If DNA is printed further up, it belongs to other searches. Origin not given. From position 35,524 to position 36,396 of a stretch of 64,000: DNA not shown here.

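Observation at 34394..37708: Membrane-embedded XRE regulator translationally coupled to three tandem paralogous surface-anchored proteins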

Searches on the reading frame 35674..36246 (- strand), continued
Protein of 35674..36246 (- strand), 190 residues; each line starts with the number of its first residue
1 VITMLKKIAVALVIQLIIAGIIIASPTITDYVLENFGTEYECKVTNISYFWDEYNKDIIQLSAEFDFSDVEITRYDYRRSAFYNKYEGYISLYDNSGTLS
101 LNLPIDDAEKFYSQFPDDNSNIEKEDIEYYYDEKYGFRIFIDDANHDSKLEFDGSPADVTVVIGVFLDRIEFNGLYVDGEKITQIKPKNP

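Call 102: search_protein_families(library=pfam, proteins=[P0013, P0014, P0015], max_evalue=0.001)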
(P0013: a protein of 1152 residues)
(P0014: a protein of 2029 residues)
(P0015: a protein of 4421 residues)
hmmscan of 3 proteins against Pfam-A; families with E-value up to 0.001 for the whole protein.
P0013 (1152 aa): 3 families
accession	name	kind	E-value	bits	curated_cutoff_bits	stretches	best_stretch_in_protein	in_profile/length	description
PF17803.7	Cadherin_4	-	6.7e-29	100.7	25.1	2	580-646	2-65/71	Bacterial cadherin-like domain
PF17963.7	Big_9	-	1.6e-09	38.9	23.6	0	850-966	1-84/89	Bacterial Ig domain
PF00936.24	BMC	-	0.0004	20.7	24.5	0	907-937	25-55/75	BMC domain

P0014 (2029 aa): 8 families
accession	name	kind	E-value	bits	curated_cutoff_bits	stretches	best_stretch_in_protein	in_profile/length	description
PF22582.2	Amylosucrase_C-like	-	6.6e-22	78.2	27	0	225-253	14-42/76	Amylosucrase, C-terminal domain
PF22511.2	PBP2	-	2e-17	63.1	27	0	222-251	9-38/63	PolB1 Binding Protein 2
PF23213.1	DUF7065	-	7.5e-11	42.9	27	0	716-770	118-171/183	Domain of unknown function (DUF7065)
PF20750.3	PAP_NTPase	-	2.4e-09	37.8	27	0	1753-1794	112-153/194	Poly(A) polymerase nucleotidyltransferase domain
PF03725.20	RNase_PH_C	-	1.8e-05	25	20.8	0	315-337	25-47/67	3' exoribonuclease family, domain 2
PF25445.1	CCHC_ZFPM2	-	9.7e-05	22.6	27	0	287-310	6-29/38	ZFPM2-like CCHC zinc finger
PF04342.18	DMT_6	-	0.00023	21.8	25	0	1733-1793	33-93/104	Putative member of DMT superfamily (DUF486)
PF23676.1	YnaM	-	0.00092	19.2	27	0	241-247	18-24/37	Protein YnaM-like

P0015 (4421 aa): 8 families
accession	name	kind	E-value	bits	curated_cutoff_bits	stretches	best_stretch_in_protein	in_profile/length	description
PF06594.17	HCBP_related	-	0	1057.9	21.4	19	1461-1501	1-41/42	Haemolysin-type calcium binding protein related domain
PF00353.25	HemolysinCabind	-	1.2e-281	907.5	23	62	2270-2305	1-36/36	RTX calcium-binding nonapeptide repeat (4 copies)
PF19092.6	DUF5780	-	1.3e-19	70.8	28.2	0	1250-1307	33-95/109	Family of unknown function (DUF5780)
PF03197.19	FRD2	-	1.1e-15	58.6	29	0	1472-1502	12-42/96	Bacteriophage FRD2 protein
PF20067.5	SSL_N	-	6.9e-09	35.9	18.9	0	2518-2539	11-32/46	Strictosidine synthase-like, N-terminal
PF08339.15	RTX_C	-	5.3e-08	33.6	30.2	0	1062-1099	3-40/132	RTX C-terminal domain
PF16187.10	Peptidase_M16_M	-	4e-06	26.6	29.7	0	1252-1283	190-221/284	Middle or third domain of peptidase_M16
PF07202.18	Tcp10_C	-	5.1e-06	26.5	36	0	1487-1497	4-14/35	T-complex protein 10 C-terminus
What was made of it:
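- Tried and rejected: They are compositional artefacts (call 102).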
